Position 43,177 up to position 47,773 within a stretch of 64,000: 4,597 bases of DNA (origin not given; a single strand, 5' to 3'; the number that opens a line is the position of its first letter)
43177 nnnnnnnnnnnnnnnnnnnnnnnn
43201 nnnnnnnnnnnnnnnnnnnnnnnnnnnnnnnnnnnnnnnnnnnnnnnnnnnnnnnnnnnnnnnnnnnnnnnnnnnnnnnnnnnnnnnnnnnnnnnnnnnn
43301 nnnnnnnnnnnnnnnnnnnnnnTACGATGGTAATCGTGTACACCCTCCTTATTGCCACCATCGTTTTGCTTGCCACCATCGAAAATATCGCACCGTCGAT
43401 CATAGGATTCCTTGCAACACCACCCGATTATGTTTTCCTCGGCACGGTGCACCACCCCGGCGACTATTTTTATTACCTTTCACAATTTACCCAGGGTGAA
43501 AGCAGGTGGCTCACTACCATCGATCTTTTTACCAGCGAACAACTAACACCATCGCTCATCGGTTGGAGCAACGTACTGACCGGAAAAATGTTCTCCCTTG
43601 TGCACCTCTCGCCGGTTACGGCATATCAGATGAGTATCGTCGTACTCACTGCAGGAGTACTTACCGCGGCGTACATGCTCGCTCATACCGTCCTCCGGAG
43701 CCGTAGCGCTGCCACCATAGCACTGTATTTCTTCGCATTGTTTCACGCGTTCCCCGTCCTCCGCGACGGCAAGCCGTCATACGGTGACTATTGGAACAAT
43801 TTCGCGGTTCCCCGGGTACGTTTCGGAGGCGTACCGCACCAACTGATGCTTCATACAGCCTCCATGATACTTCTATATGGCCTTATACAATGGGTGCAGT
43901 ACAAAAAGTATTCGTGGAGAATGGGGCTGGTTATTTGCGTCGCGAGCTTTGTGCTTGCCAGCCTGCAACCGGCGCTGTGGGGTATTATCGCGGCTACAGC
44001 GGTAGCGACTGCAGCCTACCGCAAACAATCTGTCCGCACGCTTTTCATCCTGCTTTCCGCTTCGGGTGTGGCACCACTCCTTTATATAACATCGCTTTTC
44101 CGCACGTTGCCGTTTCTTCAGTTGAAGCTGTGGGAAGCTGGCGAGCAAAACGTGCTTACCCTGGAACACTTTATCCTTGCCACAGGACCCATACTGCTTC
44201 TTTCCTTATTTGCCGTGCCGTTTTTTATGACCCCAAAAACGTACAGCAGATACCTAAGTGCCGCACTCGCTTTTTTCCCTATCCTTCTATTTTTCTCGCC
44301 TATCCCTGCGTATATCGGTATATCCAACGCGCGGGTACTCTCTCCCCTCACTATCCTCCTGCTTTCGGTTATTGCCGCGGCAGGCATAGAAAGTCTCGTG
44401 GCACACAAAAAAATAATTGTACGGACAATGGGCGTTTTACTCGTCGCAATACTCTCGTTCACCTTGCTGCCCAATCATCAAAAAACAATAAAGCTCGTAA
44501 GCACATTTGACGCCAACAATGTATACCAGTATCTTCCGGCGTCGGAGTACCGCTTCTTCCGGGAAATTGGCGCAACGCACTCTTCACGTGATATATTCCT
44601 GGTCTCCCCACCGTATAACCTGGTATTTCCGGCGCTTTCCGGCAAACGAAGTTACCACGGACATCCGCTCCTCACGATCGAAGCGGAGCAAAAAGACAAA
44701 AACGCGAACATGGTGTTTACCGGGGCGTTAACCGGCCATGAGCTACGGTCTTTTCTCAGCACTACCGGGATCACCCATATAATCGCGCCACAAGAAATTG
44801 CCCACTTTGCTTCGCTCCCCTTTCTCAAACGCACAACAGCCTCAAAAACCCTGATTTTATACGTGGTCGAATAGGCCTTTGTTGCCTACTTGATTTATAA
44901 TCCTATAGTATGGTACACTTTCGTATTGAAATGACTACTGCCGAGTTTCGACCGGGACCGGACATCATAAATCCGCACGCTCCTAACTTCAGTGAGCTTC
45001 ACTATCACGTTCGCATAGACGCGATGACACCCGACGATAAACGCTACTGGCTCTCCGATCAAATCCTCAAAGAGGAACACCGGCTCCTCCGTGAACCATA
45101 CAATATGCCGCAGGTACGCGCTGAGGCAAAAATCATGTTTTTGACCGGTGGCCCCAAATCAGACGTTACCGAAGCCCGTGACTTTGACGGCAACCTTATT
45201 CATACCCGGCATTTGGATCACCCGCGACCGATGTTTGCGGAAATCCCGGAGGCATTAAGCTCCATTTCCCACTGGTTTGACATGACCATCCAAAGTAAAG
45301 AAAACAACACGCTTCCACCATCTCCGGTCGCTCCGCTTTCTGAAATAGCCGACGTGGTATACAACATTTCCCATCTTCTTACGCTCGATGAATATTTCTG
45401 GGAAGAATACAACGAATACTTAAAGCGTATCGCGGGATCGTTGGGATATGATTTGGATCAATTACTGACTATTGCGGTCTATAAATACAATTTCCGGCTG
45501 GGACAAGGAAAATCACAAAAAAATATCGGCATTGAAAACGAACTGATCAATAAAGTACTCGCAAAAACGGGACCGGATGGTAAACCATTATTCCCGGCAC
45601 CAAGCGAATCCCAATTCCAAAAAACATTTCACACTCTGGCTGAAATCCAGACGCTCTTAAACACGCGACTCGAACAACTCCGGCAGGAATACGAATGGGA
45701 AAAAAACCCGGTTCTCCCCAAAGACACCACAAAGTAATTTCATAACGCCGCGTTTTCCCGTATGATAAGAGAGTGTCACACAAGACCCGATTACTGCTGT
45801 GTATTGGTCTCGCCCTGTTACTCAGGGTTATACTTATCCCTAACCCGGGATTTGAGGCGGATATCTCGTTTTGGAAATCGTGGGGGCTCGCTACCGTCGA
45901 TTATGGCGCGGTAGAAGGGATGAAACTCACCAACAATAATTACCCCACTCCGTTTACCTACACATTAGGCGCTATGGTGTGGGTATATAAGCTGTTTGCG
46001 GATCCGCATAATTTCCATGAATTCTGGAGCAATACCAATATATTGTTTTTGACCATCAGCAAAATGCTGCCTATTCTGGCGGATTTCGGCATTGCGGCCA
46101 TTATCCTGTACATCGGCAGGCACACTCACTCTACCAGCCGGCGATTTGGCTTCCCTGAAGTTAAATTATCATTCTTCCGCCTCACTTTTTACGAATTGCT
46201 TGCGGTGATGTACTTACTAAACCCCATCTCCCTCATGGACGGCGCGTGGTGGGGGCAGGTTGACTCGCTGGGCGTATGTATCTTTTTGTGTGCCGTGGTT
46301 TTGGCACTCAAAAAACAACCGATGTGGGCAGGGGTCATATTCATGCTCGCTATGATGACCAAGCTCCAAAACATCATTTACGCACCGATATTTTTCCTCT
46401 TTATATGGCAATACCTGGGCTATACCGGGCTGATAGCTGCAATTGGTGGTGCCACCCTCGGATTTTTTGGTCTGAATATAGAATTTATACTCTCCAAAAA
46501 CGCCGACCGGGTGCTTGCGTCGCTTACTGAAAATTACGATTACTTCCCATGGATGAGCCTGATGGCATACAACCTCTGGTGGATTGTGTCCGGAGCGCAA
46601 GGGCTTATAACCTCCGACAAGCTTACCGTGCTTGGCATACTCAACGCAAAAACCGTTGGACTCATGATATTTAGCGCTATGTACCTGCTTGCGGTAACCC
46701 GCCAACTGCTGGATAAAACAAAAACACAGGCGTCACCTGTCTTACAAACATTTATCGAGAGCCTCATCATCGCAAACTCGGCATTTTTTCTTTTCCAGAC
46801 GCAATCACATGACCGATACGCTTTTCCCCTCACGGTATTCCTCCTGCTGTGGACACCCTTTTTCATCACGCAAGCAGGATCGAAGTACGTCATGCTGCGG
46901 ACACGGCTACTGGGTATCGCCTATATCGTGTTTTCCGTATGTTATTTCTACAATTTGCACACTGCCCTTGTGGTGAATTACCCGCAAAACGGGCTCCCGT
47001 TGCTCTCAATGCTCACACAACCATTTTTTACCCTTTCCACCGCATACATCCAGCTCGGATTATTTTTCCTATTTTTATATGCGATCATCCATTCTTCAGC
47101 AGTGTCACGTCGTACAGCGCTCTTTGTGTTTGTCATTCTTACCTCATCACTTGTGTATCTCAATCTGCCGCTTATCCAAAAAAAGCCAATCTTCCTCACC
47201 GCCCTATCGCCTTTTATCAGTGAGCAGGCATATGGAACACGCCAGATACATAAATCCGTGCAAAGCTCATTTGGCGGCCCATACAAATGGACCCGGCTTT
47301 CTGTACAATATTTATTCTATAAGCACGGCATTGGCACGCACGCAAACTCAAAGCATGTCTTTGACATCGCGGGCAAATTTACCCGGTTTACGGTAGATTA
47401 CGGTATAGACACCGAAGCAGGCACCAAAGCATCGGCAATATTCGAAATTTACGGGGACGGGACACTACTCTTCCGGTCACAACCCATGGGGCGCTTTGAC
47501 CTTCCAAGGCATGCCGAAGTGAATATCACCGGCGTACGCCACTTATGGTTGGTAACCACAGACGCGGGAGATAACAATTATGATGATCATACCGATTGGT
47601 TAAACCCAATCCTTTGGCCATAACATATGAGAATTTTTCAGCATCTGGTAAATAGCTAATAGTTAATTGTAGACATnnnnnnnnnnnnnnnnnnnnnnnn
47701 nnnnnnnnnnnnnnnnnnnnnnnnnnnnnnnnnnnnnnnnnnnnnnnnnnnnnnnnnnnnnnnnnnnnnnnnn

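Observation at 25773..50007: Extreme local expansion of GT-C/YfhO-type polytopic membrane proteins, including three paralogues sharing a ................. motif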

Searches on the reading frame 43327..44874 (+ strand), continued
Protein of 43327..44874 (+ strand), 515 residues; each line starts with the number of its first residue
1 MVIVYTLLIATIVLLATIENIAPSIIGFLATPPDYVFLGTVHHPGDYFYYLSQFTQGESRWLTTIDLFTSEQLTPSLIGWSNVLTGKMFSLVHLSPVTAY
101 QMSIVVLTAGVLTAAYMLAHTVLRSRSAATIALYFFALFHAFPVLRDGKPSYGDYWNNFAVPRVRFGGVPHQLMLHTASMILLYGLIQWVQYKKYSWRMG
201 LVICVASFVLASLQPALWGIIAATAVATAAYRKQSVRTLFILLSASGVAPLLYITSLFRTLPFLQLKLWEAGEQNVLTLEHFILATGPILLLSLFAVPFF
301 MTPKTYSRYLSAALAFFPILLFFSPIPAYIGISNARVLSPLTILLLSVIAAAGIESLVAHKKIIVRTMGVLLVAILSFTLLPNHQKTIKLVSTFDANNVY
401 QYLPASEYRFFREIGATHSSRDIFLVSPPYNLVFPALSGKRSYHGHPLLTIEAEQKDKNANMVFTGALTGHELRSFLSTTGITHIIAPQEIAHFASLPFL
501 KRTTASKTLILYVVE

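Call 78: list_cluster_members(proteins=[P0217, P0215, P0212, P0209, P0203, P0200, P0187, P0175, P0159, P0134])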
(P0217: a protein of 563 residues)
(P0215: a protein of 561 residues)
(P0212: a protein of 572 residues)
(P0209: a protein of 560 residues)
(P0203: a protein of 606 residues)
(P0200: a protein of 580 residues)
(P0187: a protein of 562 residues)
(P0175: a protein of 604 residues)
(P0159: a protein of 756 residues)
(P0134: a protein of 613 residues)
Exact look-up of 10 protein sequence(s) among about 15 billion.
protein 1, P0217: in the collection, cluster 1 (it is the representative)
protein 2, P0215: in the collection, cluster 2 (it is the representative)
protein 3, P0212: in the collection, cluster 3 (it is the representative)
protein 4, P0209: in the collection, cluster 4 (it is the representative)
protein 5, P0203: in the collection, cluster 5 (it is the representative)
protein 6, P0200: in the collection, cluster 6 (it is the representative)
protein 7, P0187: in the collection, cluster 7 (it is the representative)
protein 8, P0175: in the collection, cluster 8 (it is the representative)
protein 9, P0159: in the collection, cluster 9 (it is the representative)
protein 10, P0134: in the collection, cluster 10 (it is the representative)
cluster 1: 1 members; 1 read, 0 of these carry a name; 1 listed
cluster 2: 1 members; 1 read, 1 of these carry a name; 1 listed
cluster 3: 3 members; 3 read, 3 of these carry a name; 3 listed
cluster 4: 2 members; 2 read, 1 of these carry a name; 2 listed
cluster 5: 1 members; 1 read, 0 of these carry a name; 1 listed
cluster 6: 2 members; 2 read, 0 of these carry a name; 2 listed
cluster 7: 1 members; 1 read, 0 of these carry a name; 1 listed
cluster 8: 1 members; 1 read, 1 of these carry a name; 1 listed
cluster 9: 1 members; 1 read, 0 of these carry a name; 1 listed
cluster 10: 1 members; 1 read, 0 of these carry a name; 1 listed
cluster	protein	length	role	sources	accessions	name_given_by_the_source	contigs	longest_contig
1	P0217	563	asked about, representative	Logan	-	-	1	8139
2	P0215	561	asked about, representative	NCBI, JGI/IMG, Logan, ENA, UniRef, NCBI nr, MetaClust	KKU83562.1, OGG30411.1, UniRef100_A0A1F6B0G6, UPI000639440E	hypothetical protein A2973_03770 [Candidatus Gottesmanbacteria bacterium ... | Glycosyltransferase RgtA/B/C/D-like domain-containing protein n=1 Tax=Candidatus ... | MAG: hypothetical protein UY10_C0005G0013 [Microgenomates group bacterium ...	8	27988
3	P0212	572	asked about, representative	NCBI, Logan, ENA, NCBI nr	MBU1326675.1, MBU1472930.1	hypothetical protein KKB64_04045 [Patescibacteria group bacterium] | hypothetical protein [Patescibacteria group bacterium]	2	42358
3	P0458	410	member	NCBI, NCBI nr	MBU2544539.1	hypothetical protein KJ618_03680, partial [Patescibacteria group bacterium] | hypothetical protein [Patescibacteria group bacterium]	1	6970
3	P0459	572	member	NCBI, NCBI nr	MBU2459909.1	hypothetical protein KKG44_02205 [Patescibacteria group bacterium] | hypothetical protein [Patescibacteria group bacterium]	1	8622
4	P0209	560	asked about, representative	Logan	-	-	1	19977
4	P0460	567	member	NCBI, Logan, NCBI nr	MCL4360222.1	hypothetical protein M1555_03150 [Patescibacteria group bacterium] | hypothetical protein [Patescibacteria group bacterium]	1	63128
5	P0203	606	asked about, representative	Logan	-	-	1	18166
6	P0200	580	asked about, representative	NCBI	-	-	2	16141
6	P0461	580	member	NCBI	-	-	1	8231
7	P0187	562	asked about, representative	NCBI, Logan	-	-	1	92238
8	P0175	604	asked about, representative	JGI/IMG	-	hypothetical protein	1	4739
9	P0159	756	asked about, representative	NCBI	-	-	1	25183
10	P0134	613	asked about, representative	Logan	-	-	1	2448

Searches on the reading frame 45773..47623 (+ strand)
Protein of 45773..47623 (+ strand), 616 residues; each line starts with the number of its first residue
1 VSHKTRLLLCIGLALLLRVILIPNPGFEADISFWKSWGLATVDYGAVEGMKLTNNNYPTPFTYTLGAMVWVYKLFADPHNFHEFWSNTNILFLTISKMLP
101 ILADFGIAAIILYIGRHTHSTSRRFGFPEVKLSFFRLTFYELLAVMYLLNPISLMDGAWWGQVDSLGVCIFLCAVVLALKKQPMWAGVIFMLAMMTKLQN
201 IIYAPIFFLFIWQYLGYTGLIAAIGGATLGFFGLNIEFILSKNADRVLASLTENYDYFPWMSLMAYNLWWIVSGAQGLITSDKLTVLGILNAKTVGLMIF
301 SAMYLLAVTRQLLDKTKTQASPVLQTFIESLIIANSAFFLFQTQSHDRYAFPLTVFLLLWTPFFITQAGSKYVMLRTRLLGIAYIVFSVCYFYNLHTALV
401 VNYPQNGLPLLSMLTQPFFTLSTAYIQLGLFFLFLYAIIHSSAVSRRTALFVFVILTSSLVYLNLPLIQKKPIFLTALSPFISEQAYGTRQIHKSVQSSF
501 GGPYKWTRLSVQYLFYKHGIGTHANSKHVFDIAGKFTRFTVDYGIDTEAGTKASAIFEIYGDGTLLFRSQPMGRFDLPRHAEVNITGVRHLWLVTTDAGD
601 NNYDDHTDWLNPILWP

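Call 5: search_protein_families(library=pfam, proteins=[window:45773-47623:+], max_evalue=0.01)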
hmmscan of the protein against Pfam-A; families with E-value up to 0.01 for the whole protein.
window:45773-47623:+ (616 aa): 2 families
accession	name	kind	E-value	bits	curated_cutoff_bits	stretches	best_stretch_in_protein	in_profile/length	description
PF08305.17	NPCBM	-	5.2e-30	104.7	23.9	1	484-612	14-134/137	NPCBM/NEW2 domain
PF09594.16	GT87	-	0.0027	18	25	1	125-305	49-212/237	Glycosyltransferase family 87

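Call 9: search_protein_families(library=ncbifam, proteins=[window:45773-47623:+], max_evalue=0.01)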
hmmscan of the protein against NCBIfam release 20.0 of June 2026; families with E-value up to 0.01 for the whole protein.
window:45773-47623:+ (616 aa): 0 families

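Call 53: search_solved_structures(query=A3, max_evalue=1)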
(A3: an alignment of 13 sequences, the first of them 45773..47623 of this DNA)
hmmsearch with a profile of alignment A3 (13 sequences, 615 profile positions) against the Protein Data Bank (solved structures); distinct sequences matched with E-value up to 1: 8.
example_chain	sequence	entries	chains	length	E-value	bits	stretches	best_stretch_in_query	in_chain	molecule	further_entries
7js4_A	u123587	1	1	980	8.4e-31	110.2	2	473-613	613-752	F5/8 type C domain protein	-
2vmg_A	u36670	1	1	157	1.4e-20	76.4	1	469-612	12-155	FIBRONECTIN TYPE III DOMAIN PROTEIN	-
2vmh_A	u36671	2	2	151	1.8e-20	76.1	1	470-612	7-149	FIBRONECTIN TYPE III DOMAIN PROTEIN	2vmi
7jrm_A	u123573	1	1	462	3.5e-13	52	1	515-612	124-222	F5/8 type C domain protein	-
7jrl_A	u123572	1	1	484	3.9e-13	51.8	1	515-612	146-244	F5/8 type C domain protein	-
8pvs_A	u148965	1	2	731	5.9e-10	41.3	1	508-610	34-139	Alpha-1,3-galactosidase B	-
4lm9_A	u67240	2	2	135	0.63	11.5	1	465-538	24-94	Nucleoprotein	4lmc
4j3k_A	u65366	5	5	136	0.64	11.5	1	465-538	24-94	Nucleoprotein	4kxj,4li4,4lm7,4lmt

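Call 56: search_protein_families(library=pfam, alignment_id=A3, max_evalue=0.01)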
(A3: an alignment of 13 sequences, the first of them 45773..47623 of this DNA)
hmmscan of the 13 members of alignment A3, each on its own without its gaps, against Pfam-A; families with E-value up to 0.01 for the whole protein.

A. member 1, window:45773-47623:+ (616 aa): 2 families
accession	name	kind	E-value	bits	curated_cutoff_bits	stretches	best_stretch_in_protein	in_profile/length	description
PF08305.17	NPCBM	-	5.2e-30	104.7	23.9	1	484-612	14-134/137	NPCBM/NEW2 domain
PF09594.16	GT87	-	0.0027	18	25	1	125-305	49-212/237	Glycosyltransferase family 87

B. families by the number of members that match (of 13 scanned): 3 families
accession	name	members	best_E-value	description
PF08305.17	NPCBM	13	2.1e-35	NPCBM/NEW2 domain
PF09594.16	GT87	6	1.1e-05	Glycosyltransferase family 87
PF03155.21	Alg6_Alg8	2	0.00021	ALG6, ALG8 glycosyltransferase family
